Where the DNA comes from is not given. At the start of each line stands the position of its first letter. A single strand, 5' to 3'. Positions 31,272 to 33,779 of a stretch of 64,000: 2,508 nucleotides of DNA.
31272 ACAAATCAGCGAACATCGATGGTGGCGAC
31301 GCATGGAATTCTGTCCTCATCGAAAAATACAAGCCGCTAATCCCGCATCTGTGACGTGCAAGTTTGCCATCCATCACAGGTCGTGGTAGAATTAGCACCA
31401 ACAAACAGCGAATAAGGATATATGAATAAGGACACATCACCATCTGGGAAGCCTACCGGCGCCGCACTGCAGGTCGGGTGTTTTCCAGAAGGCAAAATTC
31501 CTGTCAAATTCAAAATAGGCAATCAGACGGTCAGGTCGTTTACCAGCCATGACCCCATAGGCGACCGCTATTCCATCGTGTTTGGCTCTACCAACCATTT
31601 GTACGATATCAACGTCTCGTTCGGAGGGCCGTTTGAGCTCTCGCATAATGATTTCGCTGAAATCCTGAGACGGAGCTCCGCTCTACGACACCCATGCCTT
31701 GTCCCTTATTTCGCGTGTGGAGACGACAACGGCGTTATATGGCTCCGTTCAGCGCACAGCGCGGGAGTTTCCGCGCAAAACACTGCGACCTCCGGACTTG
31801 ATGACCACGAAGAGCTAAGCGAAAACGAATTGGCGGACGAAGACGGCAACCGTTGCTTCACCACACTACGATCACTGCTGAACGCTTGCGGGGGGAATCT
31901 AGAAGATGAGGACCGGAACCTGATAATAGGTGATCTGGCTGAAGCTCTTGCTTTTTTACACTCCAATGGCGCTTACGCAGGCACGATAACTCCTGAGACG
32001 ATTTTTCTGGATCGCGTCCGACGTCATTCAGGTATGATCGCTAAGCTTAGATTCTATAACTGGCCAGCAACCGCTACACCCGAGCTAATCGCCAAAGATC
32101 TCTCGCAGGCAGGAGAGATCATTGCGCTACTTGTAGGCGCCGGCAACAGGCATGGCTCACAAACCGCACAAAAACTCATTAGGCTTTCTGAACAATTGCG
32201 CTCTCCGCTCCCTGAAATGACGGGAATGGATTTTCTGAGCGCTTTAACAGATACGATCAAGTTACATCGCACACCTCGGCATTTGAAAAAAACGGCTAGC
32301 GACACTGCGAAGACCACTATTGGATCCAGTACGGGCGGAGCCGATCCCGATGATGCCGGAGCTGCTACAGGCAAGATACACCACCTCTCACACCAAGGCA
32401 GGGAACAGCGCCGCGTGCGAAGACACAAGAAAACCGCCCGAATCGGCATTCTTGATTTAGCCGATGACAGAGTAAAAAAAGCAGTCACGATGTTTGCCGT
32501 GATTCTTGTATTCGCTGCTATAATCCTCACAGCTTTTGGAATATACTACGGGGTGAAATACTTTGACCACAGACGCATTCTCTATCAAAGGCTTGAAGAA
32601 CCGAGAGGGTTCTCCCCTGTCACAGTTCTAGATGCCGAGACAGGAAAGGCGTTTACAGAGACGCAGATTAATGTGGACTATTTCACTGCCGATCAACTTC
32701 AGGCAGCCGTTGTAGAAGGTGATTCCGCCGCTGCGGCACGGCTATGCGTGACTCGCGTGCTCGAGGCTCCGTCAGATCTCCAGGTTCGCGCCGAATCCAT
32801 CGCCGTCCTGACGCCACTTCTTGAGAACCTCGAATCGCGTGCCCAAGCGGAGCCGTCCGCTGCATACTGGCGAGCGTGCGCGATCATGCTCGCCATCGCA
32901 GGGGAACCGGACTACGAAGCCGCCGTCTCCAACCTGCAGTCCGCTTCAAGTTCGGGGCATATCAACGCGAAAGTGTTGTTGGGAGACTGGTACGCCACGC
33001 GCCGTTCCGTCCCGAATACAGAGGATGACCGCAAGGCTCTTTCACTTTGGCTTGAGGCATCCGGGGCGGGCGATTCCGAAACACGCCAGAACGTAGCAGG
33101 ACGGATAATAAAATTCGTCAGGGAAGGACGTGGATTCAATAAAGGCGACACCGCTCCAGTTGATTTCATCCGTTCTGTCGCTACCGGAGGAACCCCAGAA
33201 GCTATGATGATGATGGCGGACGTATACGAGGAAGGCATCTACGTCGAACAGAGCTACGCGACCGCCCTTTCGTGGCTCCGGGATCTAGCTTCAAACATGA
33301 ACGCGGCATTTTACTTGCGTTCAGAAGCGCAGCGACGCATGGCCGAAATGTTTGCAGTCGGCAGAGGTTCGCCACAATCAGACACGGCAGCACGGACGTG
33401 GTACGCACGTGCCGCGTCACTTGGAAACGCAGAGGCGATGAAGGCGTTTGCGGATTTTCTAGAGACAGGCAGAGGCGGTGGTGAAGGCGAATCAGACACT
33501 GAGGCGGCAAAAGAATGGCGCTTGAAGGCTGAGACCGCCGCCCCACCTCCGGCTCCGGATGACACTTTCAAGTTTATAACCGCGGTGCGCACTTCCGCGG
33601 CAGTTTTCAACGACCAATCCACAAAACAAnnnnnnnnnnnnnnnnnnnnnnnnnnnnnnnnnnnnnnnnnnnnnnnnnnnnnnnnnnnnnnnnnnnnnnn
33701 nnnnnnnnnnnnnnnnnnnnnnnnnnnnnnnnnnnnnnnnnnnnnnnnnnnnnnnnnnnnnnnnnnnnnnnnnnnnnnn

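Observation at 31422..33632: Transmembrane protein pairing a catalytically dead kinase-like domain with extracytoplasmic Sel1 repeats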

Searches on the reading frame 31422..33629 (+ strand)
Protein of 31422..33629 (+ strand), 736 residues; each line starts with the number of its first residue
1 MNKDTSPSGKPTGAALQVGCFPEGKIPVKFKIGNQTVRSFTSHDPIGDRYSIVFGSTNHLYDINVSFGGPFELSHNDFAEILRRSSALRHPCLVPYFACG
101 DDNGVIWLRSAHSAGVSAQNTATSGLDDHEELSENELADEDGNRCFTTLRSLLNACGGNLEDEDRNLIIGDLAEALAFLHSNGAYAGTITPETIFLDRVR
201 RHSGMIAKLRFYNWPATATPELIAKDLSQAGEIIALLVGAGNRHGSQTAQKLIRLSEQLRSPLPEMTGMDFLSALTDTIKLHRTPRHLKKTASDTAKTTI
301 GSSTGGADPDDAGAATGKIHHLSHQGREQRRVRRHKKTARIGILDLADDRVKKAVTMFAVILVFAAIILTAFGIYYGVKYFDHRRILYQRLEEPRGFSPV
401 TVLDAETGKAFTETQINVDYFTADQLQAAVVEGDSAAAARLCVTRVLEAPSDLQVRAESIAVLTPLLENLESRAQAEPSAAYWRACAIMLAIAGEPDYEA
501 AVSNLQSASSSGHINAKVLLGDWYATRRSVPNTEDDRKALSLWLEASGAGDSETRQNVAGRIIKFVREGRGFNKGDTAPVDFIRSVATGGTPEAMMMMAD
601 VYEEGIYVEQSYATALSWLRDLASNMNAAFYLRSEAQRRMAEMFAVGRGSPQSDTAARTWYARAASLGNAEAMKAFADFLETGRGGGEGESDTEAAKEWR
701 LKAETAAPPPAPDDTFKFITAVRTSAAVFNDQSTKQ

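Call 4: search_protein_families(library=ncbifam, proteins=[window:31422-33629:+], max_evalue=10)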
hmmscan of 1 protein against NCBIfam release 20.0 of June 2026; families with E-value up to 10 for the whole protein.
window:31422-33629:+ (736 aa): 4 families
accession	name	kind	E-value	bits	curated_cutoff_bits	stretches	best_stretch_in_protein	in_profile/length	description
NF047621.1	FlgprotMotXVib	equivalog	1.3e-07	31.3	330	2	580-661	96-171/211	flagellar protein MotX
NF033786.1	phenyl_MerG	equivalog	3.6e-06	27.1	350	1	586-709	59-182/217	phenylmercury resistance protein MerG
NF045484.1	TransRegExoR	equivalog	3.9e-05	23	450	1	588-680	117-207/267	exopolysaccharide production regulator ExoR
NF033598.2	elast_bind_EbpS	equivalog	0.034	13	300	1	289-383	244-332/498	elastin-binding protein EbpS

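Call 5: search_solved_structures(query=window:31422-33629:+, max_evalue=10, show_alignments=3)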
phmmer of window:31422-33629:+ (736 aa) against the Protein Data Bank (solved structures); distinct sequences matched with E-value up to 10: 21.
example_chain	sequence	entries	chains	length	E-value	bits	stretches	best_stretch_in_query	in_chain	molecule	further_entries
4bwr_A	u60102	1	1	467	2.3e-14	56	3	505-670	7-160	PROTEIN CORRESPONDING TO LOCUS C5321 FROM CFT073 E.COLI STRAIN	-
8sxq_A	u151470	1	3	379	6.3e-14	54.5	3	572-702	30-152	SEL-1 repeat protein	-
6ok3_A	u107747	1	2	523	8.4e-10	40.9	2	507-673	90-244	Sel1 repeat protein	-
6ork_A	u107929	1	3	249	2.1e-09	39.6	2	559-685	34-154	Sel1 repeat protein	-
6deh_A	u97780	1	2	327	5.7e-09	38.1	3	584-685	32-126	TPR repeat protein, protein-protein interaction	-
6onw_A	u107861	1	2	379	2.9e-08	35.8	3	586-672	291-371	Sel1 repeat protein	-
6ur7_A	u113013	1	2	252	4.6e-08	35.1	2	561-686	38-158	Sel1 repeat family protein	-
6ok0_A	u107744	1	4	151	1.2e-06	30.5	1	545-675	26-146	Sel1 repeat protein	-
6orc_A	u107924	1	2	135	6.2e-06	28.1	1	584-705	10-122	Sel1 repeat protein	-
5b26_A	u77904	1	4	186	0.00086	21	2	498-626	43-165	Protein sel-1 homolog 1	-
9uav_C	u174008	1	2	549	0.0031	19.2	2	496-627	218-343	Protein sel-1 homolog 1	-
8ket_C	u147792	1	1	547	0.0036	19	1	566-624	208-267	Protein sel-1 homolog 1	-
8kes_D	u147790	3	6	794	0.013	17.1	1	496-647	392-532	Protein sel-1 homolog 1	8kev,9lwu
9og0_C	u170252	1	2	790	0.027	16.1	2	496-627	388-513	Protein sel-1 homolog 1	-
7t4t_A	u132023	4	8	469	0.89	11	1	157-227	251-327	cGMP-dependent protein kinase 1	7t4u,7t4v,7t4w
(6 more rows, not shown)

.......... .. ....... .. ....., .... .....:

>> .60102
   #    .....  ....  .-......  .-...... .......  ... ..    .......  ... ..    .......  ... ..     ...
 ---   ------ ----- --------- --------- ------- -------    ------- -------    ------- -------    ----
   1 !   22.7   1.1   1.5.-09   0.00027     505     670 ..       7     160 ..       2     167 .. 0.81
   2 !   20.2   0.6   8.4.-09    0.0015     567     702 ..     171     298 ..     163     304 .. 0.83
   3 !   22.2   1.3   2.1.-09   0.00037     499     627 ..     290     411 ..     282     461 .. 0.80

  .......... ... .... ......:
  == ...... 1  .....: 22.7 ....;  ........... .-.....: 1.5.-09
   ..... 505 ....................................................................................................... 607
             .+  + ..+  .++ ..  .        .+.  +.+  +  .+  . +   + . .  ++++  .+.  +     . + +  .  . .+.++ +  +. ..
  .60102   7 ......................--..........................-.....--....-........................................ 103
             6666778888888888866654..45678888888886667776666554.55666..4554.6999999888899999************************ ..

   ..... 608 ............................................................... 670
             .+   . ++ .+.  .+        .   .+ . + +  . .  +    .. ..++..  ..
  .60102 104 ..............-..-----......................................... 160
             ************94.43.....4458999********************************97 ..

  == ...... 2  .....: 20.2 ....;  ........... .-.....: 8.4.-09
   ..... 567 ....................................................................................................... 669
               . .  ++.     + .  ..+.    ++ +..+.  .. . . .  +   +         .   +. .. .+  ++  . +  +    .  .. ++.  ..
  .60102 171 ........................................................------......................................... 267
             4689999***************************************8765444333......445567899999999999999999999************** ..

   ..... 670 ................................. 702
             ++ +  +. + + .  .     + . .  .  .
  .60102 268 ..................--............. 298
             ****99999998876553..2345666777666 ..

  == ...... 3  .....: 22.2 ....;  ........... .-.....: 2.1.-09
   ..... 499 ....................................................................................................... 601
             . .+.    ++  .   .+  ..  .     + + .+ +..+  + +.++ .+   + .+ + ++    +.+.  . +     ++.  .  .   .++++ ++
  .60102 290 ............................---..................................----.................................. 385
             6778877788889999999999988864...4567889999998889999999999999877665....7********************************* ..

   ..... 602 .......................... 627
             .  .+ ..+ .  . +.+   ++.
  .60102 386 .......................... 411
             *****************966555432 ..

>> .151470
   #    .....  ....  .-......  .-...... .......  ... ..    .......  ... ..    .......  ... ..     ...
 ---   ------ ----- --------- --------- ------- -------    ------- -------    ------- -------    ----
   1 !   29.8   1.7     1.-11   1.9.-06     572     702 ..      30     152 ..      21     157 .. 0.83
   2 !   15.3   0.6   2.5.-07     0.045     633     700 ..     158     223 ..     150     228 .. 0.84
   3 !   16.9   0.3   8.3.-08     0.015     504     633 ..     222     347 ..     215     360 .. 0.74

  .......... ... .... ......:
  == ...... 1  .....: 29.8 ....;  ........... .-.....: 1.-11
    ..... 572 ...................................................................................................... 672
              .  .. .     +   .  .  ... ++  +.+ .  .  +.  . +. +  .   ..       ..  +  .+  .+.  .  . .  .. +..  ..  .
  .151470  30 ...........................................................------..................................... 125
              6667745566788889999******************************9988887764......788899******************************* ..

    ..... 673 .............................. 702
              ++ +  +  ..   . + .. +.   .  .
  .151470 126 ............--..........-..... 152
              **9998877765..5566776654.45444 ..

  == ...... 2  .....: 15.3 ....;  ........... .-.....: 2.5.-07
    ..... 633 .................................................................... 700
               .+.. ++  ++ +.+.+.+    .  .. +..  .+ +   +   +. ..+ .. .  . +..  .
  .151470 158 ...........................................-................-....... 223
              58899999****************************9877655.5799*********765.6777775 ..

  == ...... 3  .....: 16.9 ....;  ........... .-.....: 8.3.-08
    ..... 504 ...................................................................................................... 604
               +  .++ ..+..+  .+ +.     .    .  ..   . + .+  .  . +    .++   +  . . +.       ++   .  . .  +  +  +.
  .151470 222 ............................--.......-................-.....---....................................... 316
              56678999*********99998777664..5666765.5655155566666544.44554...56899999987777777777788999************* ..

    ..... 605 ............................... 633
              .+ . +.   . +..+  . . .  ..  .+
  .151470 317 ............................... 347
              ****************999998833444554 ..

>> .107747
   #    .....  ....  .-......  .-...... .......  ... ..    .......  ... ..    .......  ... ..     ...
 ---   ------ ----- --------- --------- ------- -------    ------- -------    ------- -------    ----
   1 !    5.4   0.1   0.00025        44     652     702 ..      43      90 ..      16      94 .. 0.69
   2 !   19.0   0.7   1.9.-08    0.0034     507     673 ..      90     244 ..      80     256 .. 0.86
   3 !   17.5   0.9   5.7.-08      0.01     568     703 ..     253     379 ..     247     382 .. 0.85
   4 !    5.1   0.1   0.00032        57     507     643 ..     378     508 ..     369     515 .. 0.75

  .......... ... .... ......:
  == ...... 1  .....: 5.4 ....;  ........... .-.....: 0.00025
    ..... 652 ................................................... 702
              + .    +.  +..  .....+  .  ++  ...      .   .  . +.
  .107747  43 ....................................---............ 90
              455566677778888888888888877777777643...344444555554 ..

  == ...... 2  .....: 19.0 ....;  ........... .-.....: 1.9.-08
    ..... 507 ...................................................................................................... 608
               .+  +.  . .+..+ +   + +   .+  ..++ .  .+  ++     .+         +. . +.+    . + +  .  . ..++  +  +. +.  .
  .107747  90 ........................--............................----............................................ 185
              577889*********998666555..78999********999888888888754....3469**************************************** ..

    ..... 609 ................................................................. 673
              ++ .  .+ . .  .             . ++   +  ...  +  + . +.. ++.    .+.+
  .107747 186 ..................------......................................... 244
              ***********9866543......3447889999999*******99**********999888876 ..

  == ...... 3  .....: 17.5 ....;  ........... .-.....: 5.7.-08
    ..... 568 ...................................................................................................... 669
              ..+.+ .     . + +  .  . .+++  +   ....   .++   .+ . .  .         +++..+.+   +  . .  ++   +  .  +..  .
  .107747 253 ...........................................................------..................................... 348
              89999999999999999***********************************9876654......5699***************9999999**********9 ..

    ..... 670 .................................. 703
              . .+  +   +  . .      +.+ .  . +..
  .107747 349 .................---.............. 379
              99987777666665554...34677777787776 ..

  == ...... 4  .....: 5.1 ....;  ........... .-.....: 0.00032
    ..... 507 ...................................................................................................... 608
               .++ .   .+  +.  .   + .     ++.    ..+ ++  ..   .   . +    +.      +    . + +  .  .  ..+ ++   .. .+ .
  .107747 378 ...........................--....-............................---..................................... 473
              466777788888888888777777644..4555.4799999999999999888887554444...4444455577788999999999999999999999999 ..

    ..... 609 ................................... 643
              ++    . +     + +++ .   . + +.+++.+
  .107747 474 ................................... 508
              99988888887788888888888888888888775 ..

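Call 6: search_protein_families(library=pfam, proteins=[window:31422-33629:+], max_evalue=10)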
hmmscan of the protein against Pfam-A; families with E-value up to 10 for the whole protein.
window:31422-33629:+ (736 aa): 3 families
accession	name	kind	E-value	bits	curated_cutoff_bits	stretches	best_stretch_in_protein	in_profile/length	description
PF08238.18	Sel1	-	7.5e-13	48.9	30.7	2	634-669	1-36/36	Sel1 repeat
PF16220.10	DUF4880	-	0.046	14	25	1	522-547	5-30/43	Domain of unknown function (DUF4880)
PF16844.10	DIMCO_N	-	0.087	13.6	36.7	0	263-315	16-68/91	Dinitrogenase iron-molybdenum cofactor, N-terminal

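Call 13: find_related_loci(query=window:31422-33629:+, collection=genome_contigs, flank=10000)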
Query window:31422-33629:+ (736 aa) in genome_contigs; peptide patterns used: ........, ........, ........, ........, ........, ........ (x = any residue, [..] = any of these).
89 stretches matched a pattern; 2 encode a relative of the query (tblastn E <= 1e-3); 2 distinct loci.
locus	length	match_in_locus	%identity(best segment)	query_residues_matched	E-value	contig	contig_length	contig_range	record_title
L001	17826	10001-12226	72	1-736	0e+0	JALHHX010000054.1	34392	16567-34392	MAG: Lentisphaerae bacterium isolate 5-aug_S3_014 scaffold_1690, whole genome shotgun sequence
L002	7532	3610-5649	39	30-710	7e-151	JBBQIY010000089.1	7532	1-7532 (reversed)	MAG: Kiritimatiellia bacterium isolate Co_metawrap_785 Cmw_785_k141_1172856_length_7532_cov_5.9526, whole genome shotgun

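Call 20: predict_structure(protein=window:31422-33629:+)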
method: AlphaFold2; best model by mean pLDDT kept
length: 736 residues; sequences in the alignment: 1
mean_pLDDT: 41.7   pTM: 0.30
mean pLDDT of the five models: 41.7, 36.3, 35.2, 34.1, 31.2
residues with pLDDT >= 90: 0; 70-90: 11; 50-70: 141; < 50: 584
segments of 3 or more residues with pLDDT < 50: 1-532, 608-611, 625-633, 685-688, 707-736
pLDDT, mean of each block of 10 residues (from residue 1): 28 29 37 37 32 29 30 34 33 30 30 28 31 34 41 38 40 41 35 32 33 37 45 38 39 41 39 37 34 36 32 33 43 42 40 44 46 38 29 28 30 28 41 41 39 33 41 40 43 43 46 42 44 54 60 61 59 59 62 56 50 53 47 54 56 61 62 67 53 68 61 38 36 35
secondary structure, 60 per line:
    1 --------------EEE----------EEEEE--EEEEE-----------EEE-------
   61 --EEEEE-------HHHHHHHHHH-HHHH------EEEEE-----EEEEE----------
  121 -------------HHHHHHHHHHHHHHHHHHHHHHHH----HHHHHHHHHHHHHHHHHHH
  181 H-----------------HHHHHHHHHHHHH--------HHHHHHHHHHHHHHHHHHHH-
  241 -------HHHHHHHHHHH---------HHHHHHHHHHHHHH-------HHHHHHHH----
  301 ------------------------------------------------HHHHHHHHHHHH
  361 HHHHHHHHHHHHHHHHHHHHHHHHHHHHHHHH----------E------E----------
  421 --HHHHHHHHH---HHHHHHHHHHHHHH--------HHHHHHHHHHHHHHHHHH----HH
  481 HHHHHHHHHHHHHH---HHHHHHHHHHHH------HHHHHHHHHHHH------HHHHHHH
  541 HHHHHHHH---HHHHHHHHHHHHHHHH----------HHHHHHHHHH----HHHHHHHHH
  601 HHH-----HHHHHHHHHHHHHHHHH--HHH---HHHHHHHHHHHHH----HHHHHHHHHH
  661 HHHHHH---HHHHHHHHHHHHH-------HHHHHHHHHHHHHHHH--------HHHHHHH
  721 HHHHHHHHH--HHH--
elements in order (helices of 4 or more, strands of 3 or more residues): E15-17 E28-32 E35-39 E51-53 E63-67 H75-84 H86-89 E96-100 E106-110 H134-157 H162-181 H199-211 H220-239 H248-258 H268-281 H289-296 H349-392 H423-431 H435-448 H457-474 H479-494 H498-509 H516-527 H534-548 H552-567 H578-587 H592-603 H609-625 H634-646 H651-666 H670-682 H690-705 H714-729

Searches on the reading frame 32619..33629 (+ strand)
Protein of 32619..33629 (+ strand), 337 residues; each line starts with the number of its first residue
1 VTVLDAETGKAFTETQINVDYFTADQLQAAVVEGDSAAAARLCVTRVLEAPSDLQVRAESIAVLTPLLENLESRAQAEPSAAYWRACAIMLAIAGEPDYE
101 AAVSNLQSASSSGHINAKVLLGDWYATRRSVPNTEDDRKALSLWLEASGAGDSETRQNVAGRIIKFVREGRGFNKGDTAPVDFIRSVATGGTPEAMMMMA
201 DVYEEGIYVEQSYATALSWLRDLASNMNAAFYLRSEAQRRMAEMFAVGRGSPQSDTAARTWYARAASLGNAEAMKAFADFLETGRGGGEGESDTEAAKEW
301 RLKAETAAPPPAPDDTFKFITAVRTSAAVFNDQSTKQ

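Call 6: search_protein_families(library=pfam, proteins=[window:32619-33629:+], max_evalue=10)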
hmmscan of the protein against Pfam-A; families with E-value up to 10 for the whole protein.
window:32619-33629:+ (337 aa): 2 families
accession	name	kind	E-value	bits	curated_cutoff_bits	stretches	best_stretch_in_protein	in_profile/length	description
PF08238.18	Sel1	-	6.5e-15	55.4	30.7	2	235-270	1-36/36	Sel1 repeat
PF16220.10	DUF4880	-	0.018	15.3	25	1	123-148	5-30/43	Domain of unknown function (DUF4880)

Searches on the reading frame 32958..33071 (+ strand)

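Call 79: search_protein_families(library=pfam, proteins=[window:32958-33071:+], max_evalue=10)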
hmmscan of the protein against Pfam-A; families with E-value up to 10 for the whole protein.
window:32958-33071:+ (38 aa): 1 family
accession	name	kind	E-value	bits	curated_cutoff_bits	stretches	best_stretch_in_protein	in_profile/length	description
PF16220.10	DUF4880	-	0.00025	21.3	25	1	10-35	5-30/43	Domain of unknown function (DUF4880)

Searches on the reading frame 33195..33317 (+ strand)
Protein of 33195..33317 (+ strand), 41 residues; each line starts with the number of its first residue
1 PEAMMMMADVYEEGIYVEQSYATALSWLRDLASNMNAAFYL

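Call 79: search_protein_families(library=pfam, proteins=[window:33195-33317:+], max_evalue=10)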
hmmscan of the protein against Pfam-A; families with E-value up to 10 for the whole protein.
window:33195-33317:+ (41 aa): 1 family
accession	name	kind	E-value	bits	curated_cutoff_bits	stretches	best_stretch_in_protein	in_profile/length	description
PF08238.18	Sel1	-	5.5e-05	24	30.7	1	1-29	1-29/36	Sel1 repeat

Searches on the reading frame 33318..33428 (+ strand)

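Call 79: search_protein_families(library=pfam, proteins=[window:33318-33428:+], max_evalue=10)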
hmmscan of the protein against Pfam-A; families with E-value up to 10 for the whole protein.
window:33318-33428:+ (37 aa): 1 family
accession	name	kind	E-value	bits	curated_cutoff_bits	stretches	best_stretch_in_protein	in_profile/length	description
PF08238.18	Sel1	-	5.6e-08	33.5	30.7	1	2-37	1-36/36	Sel1 repeat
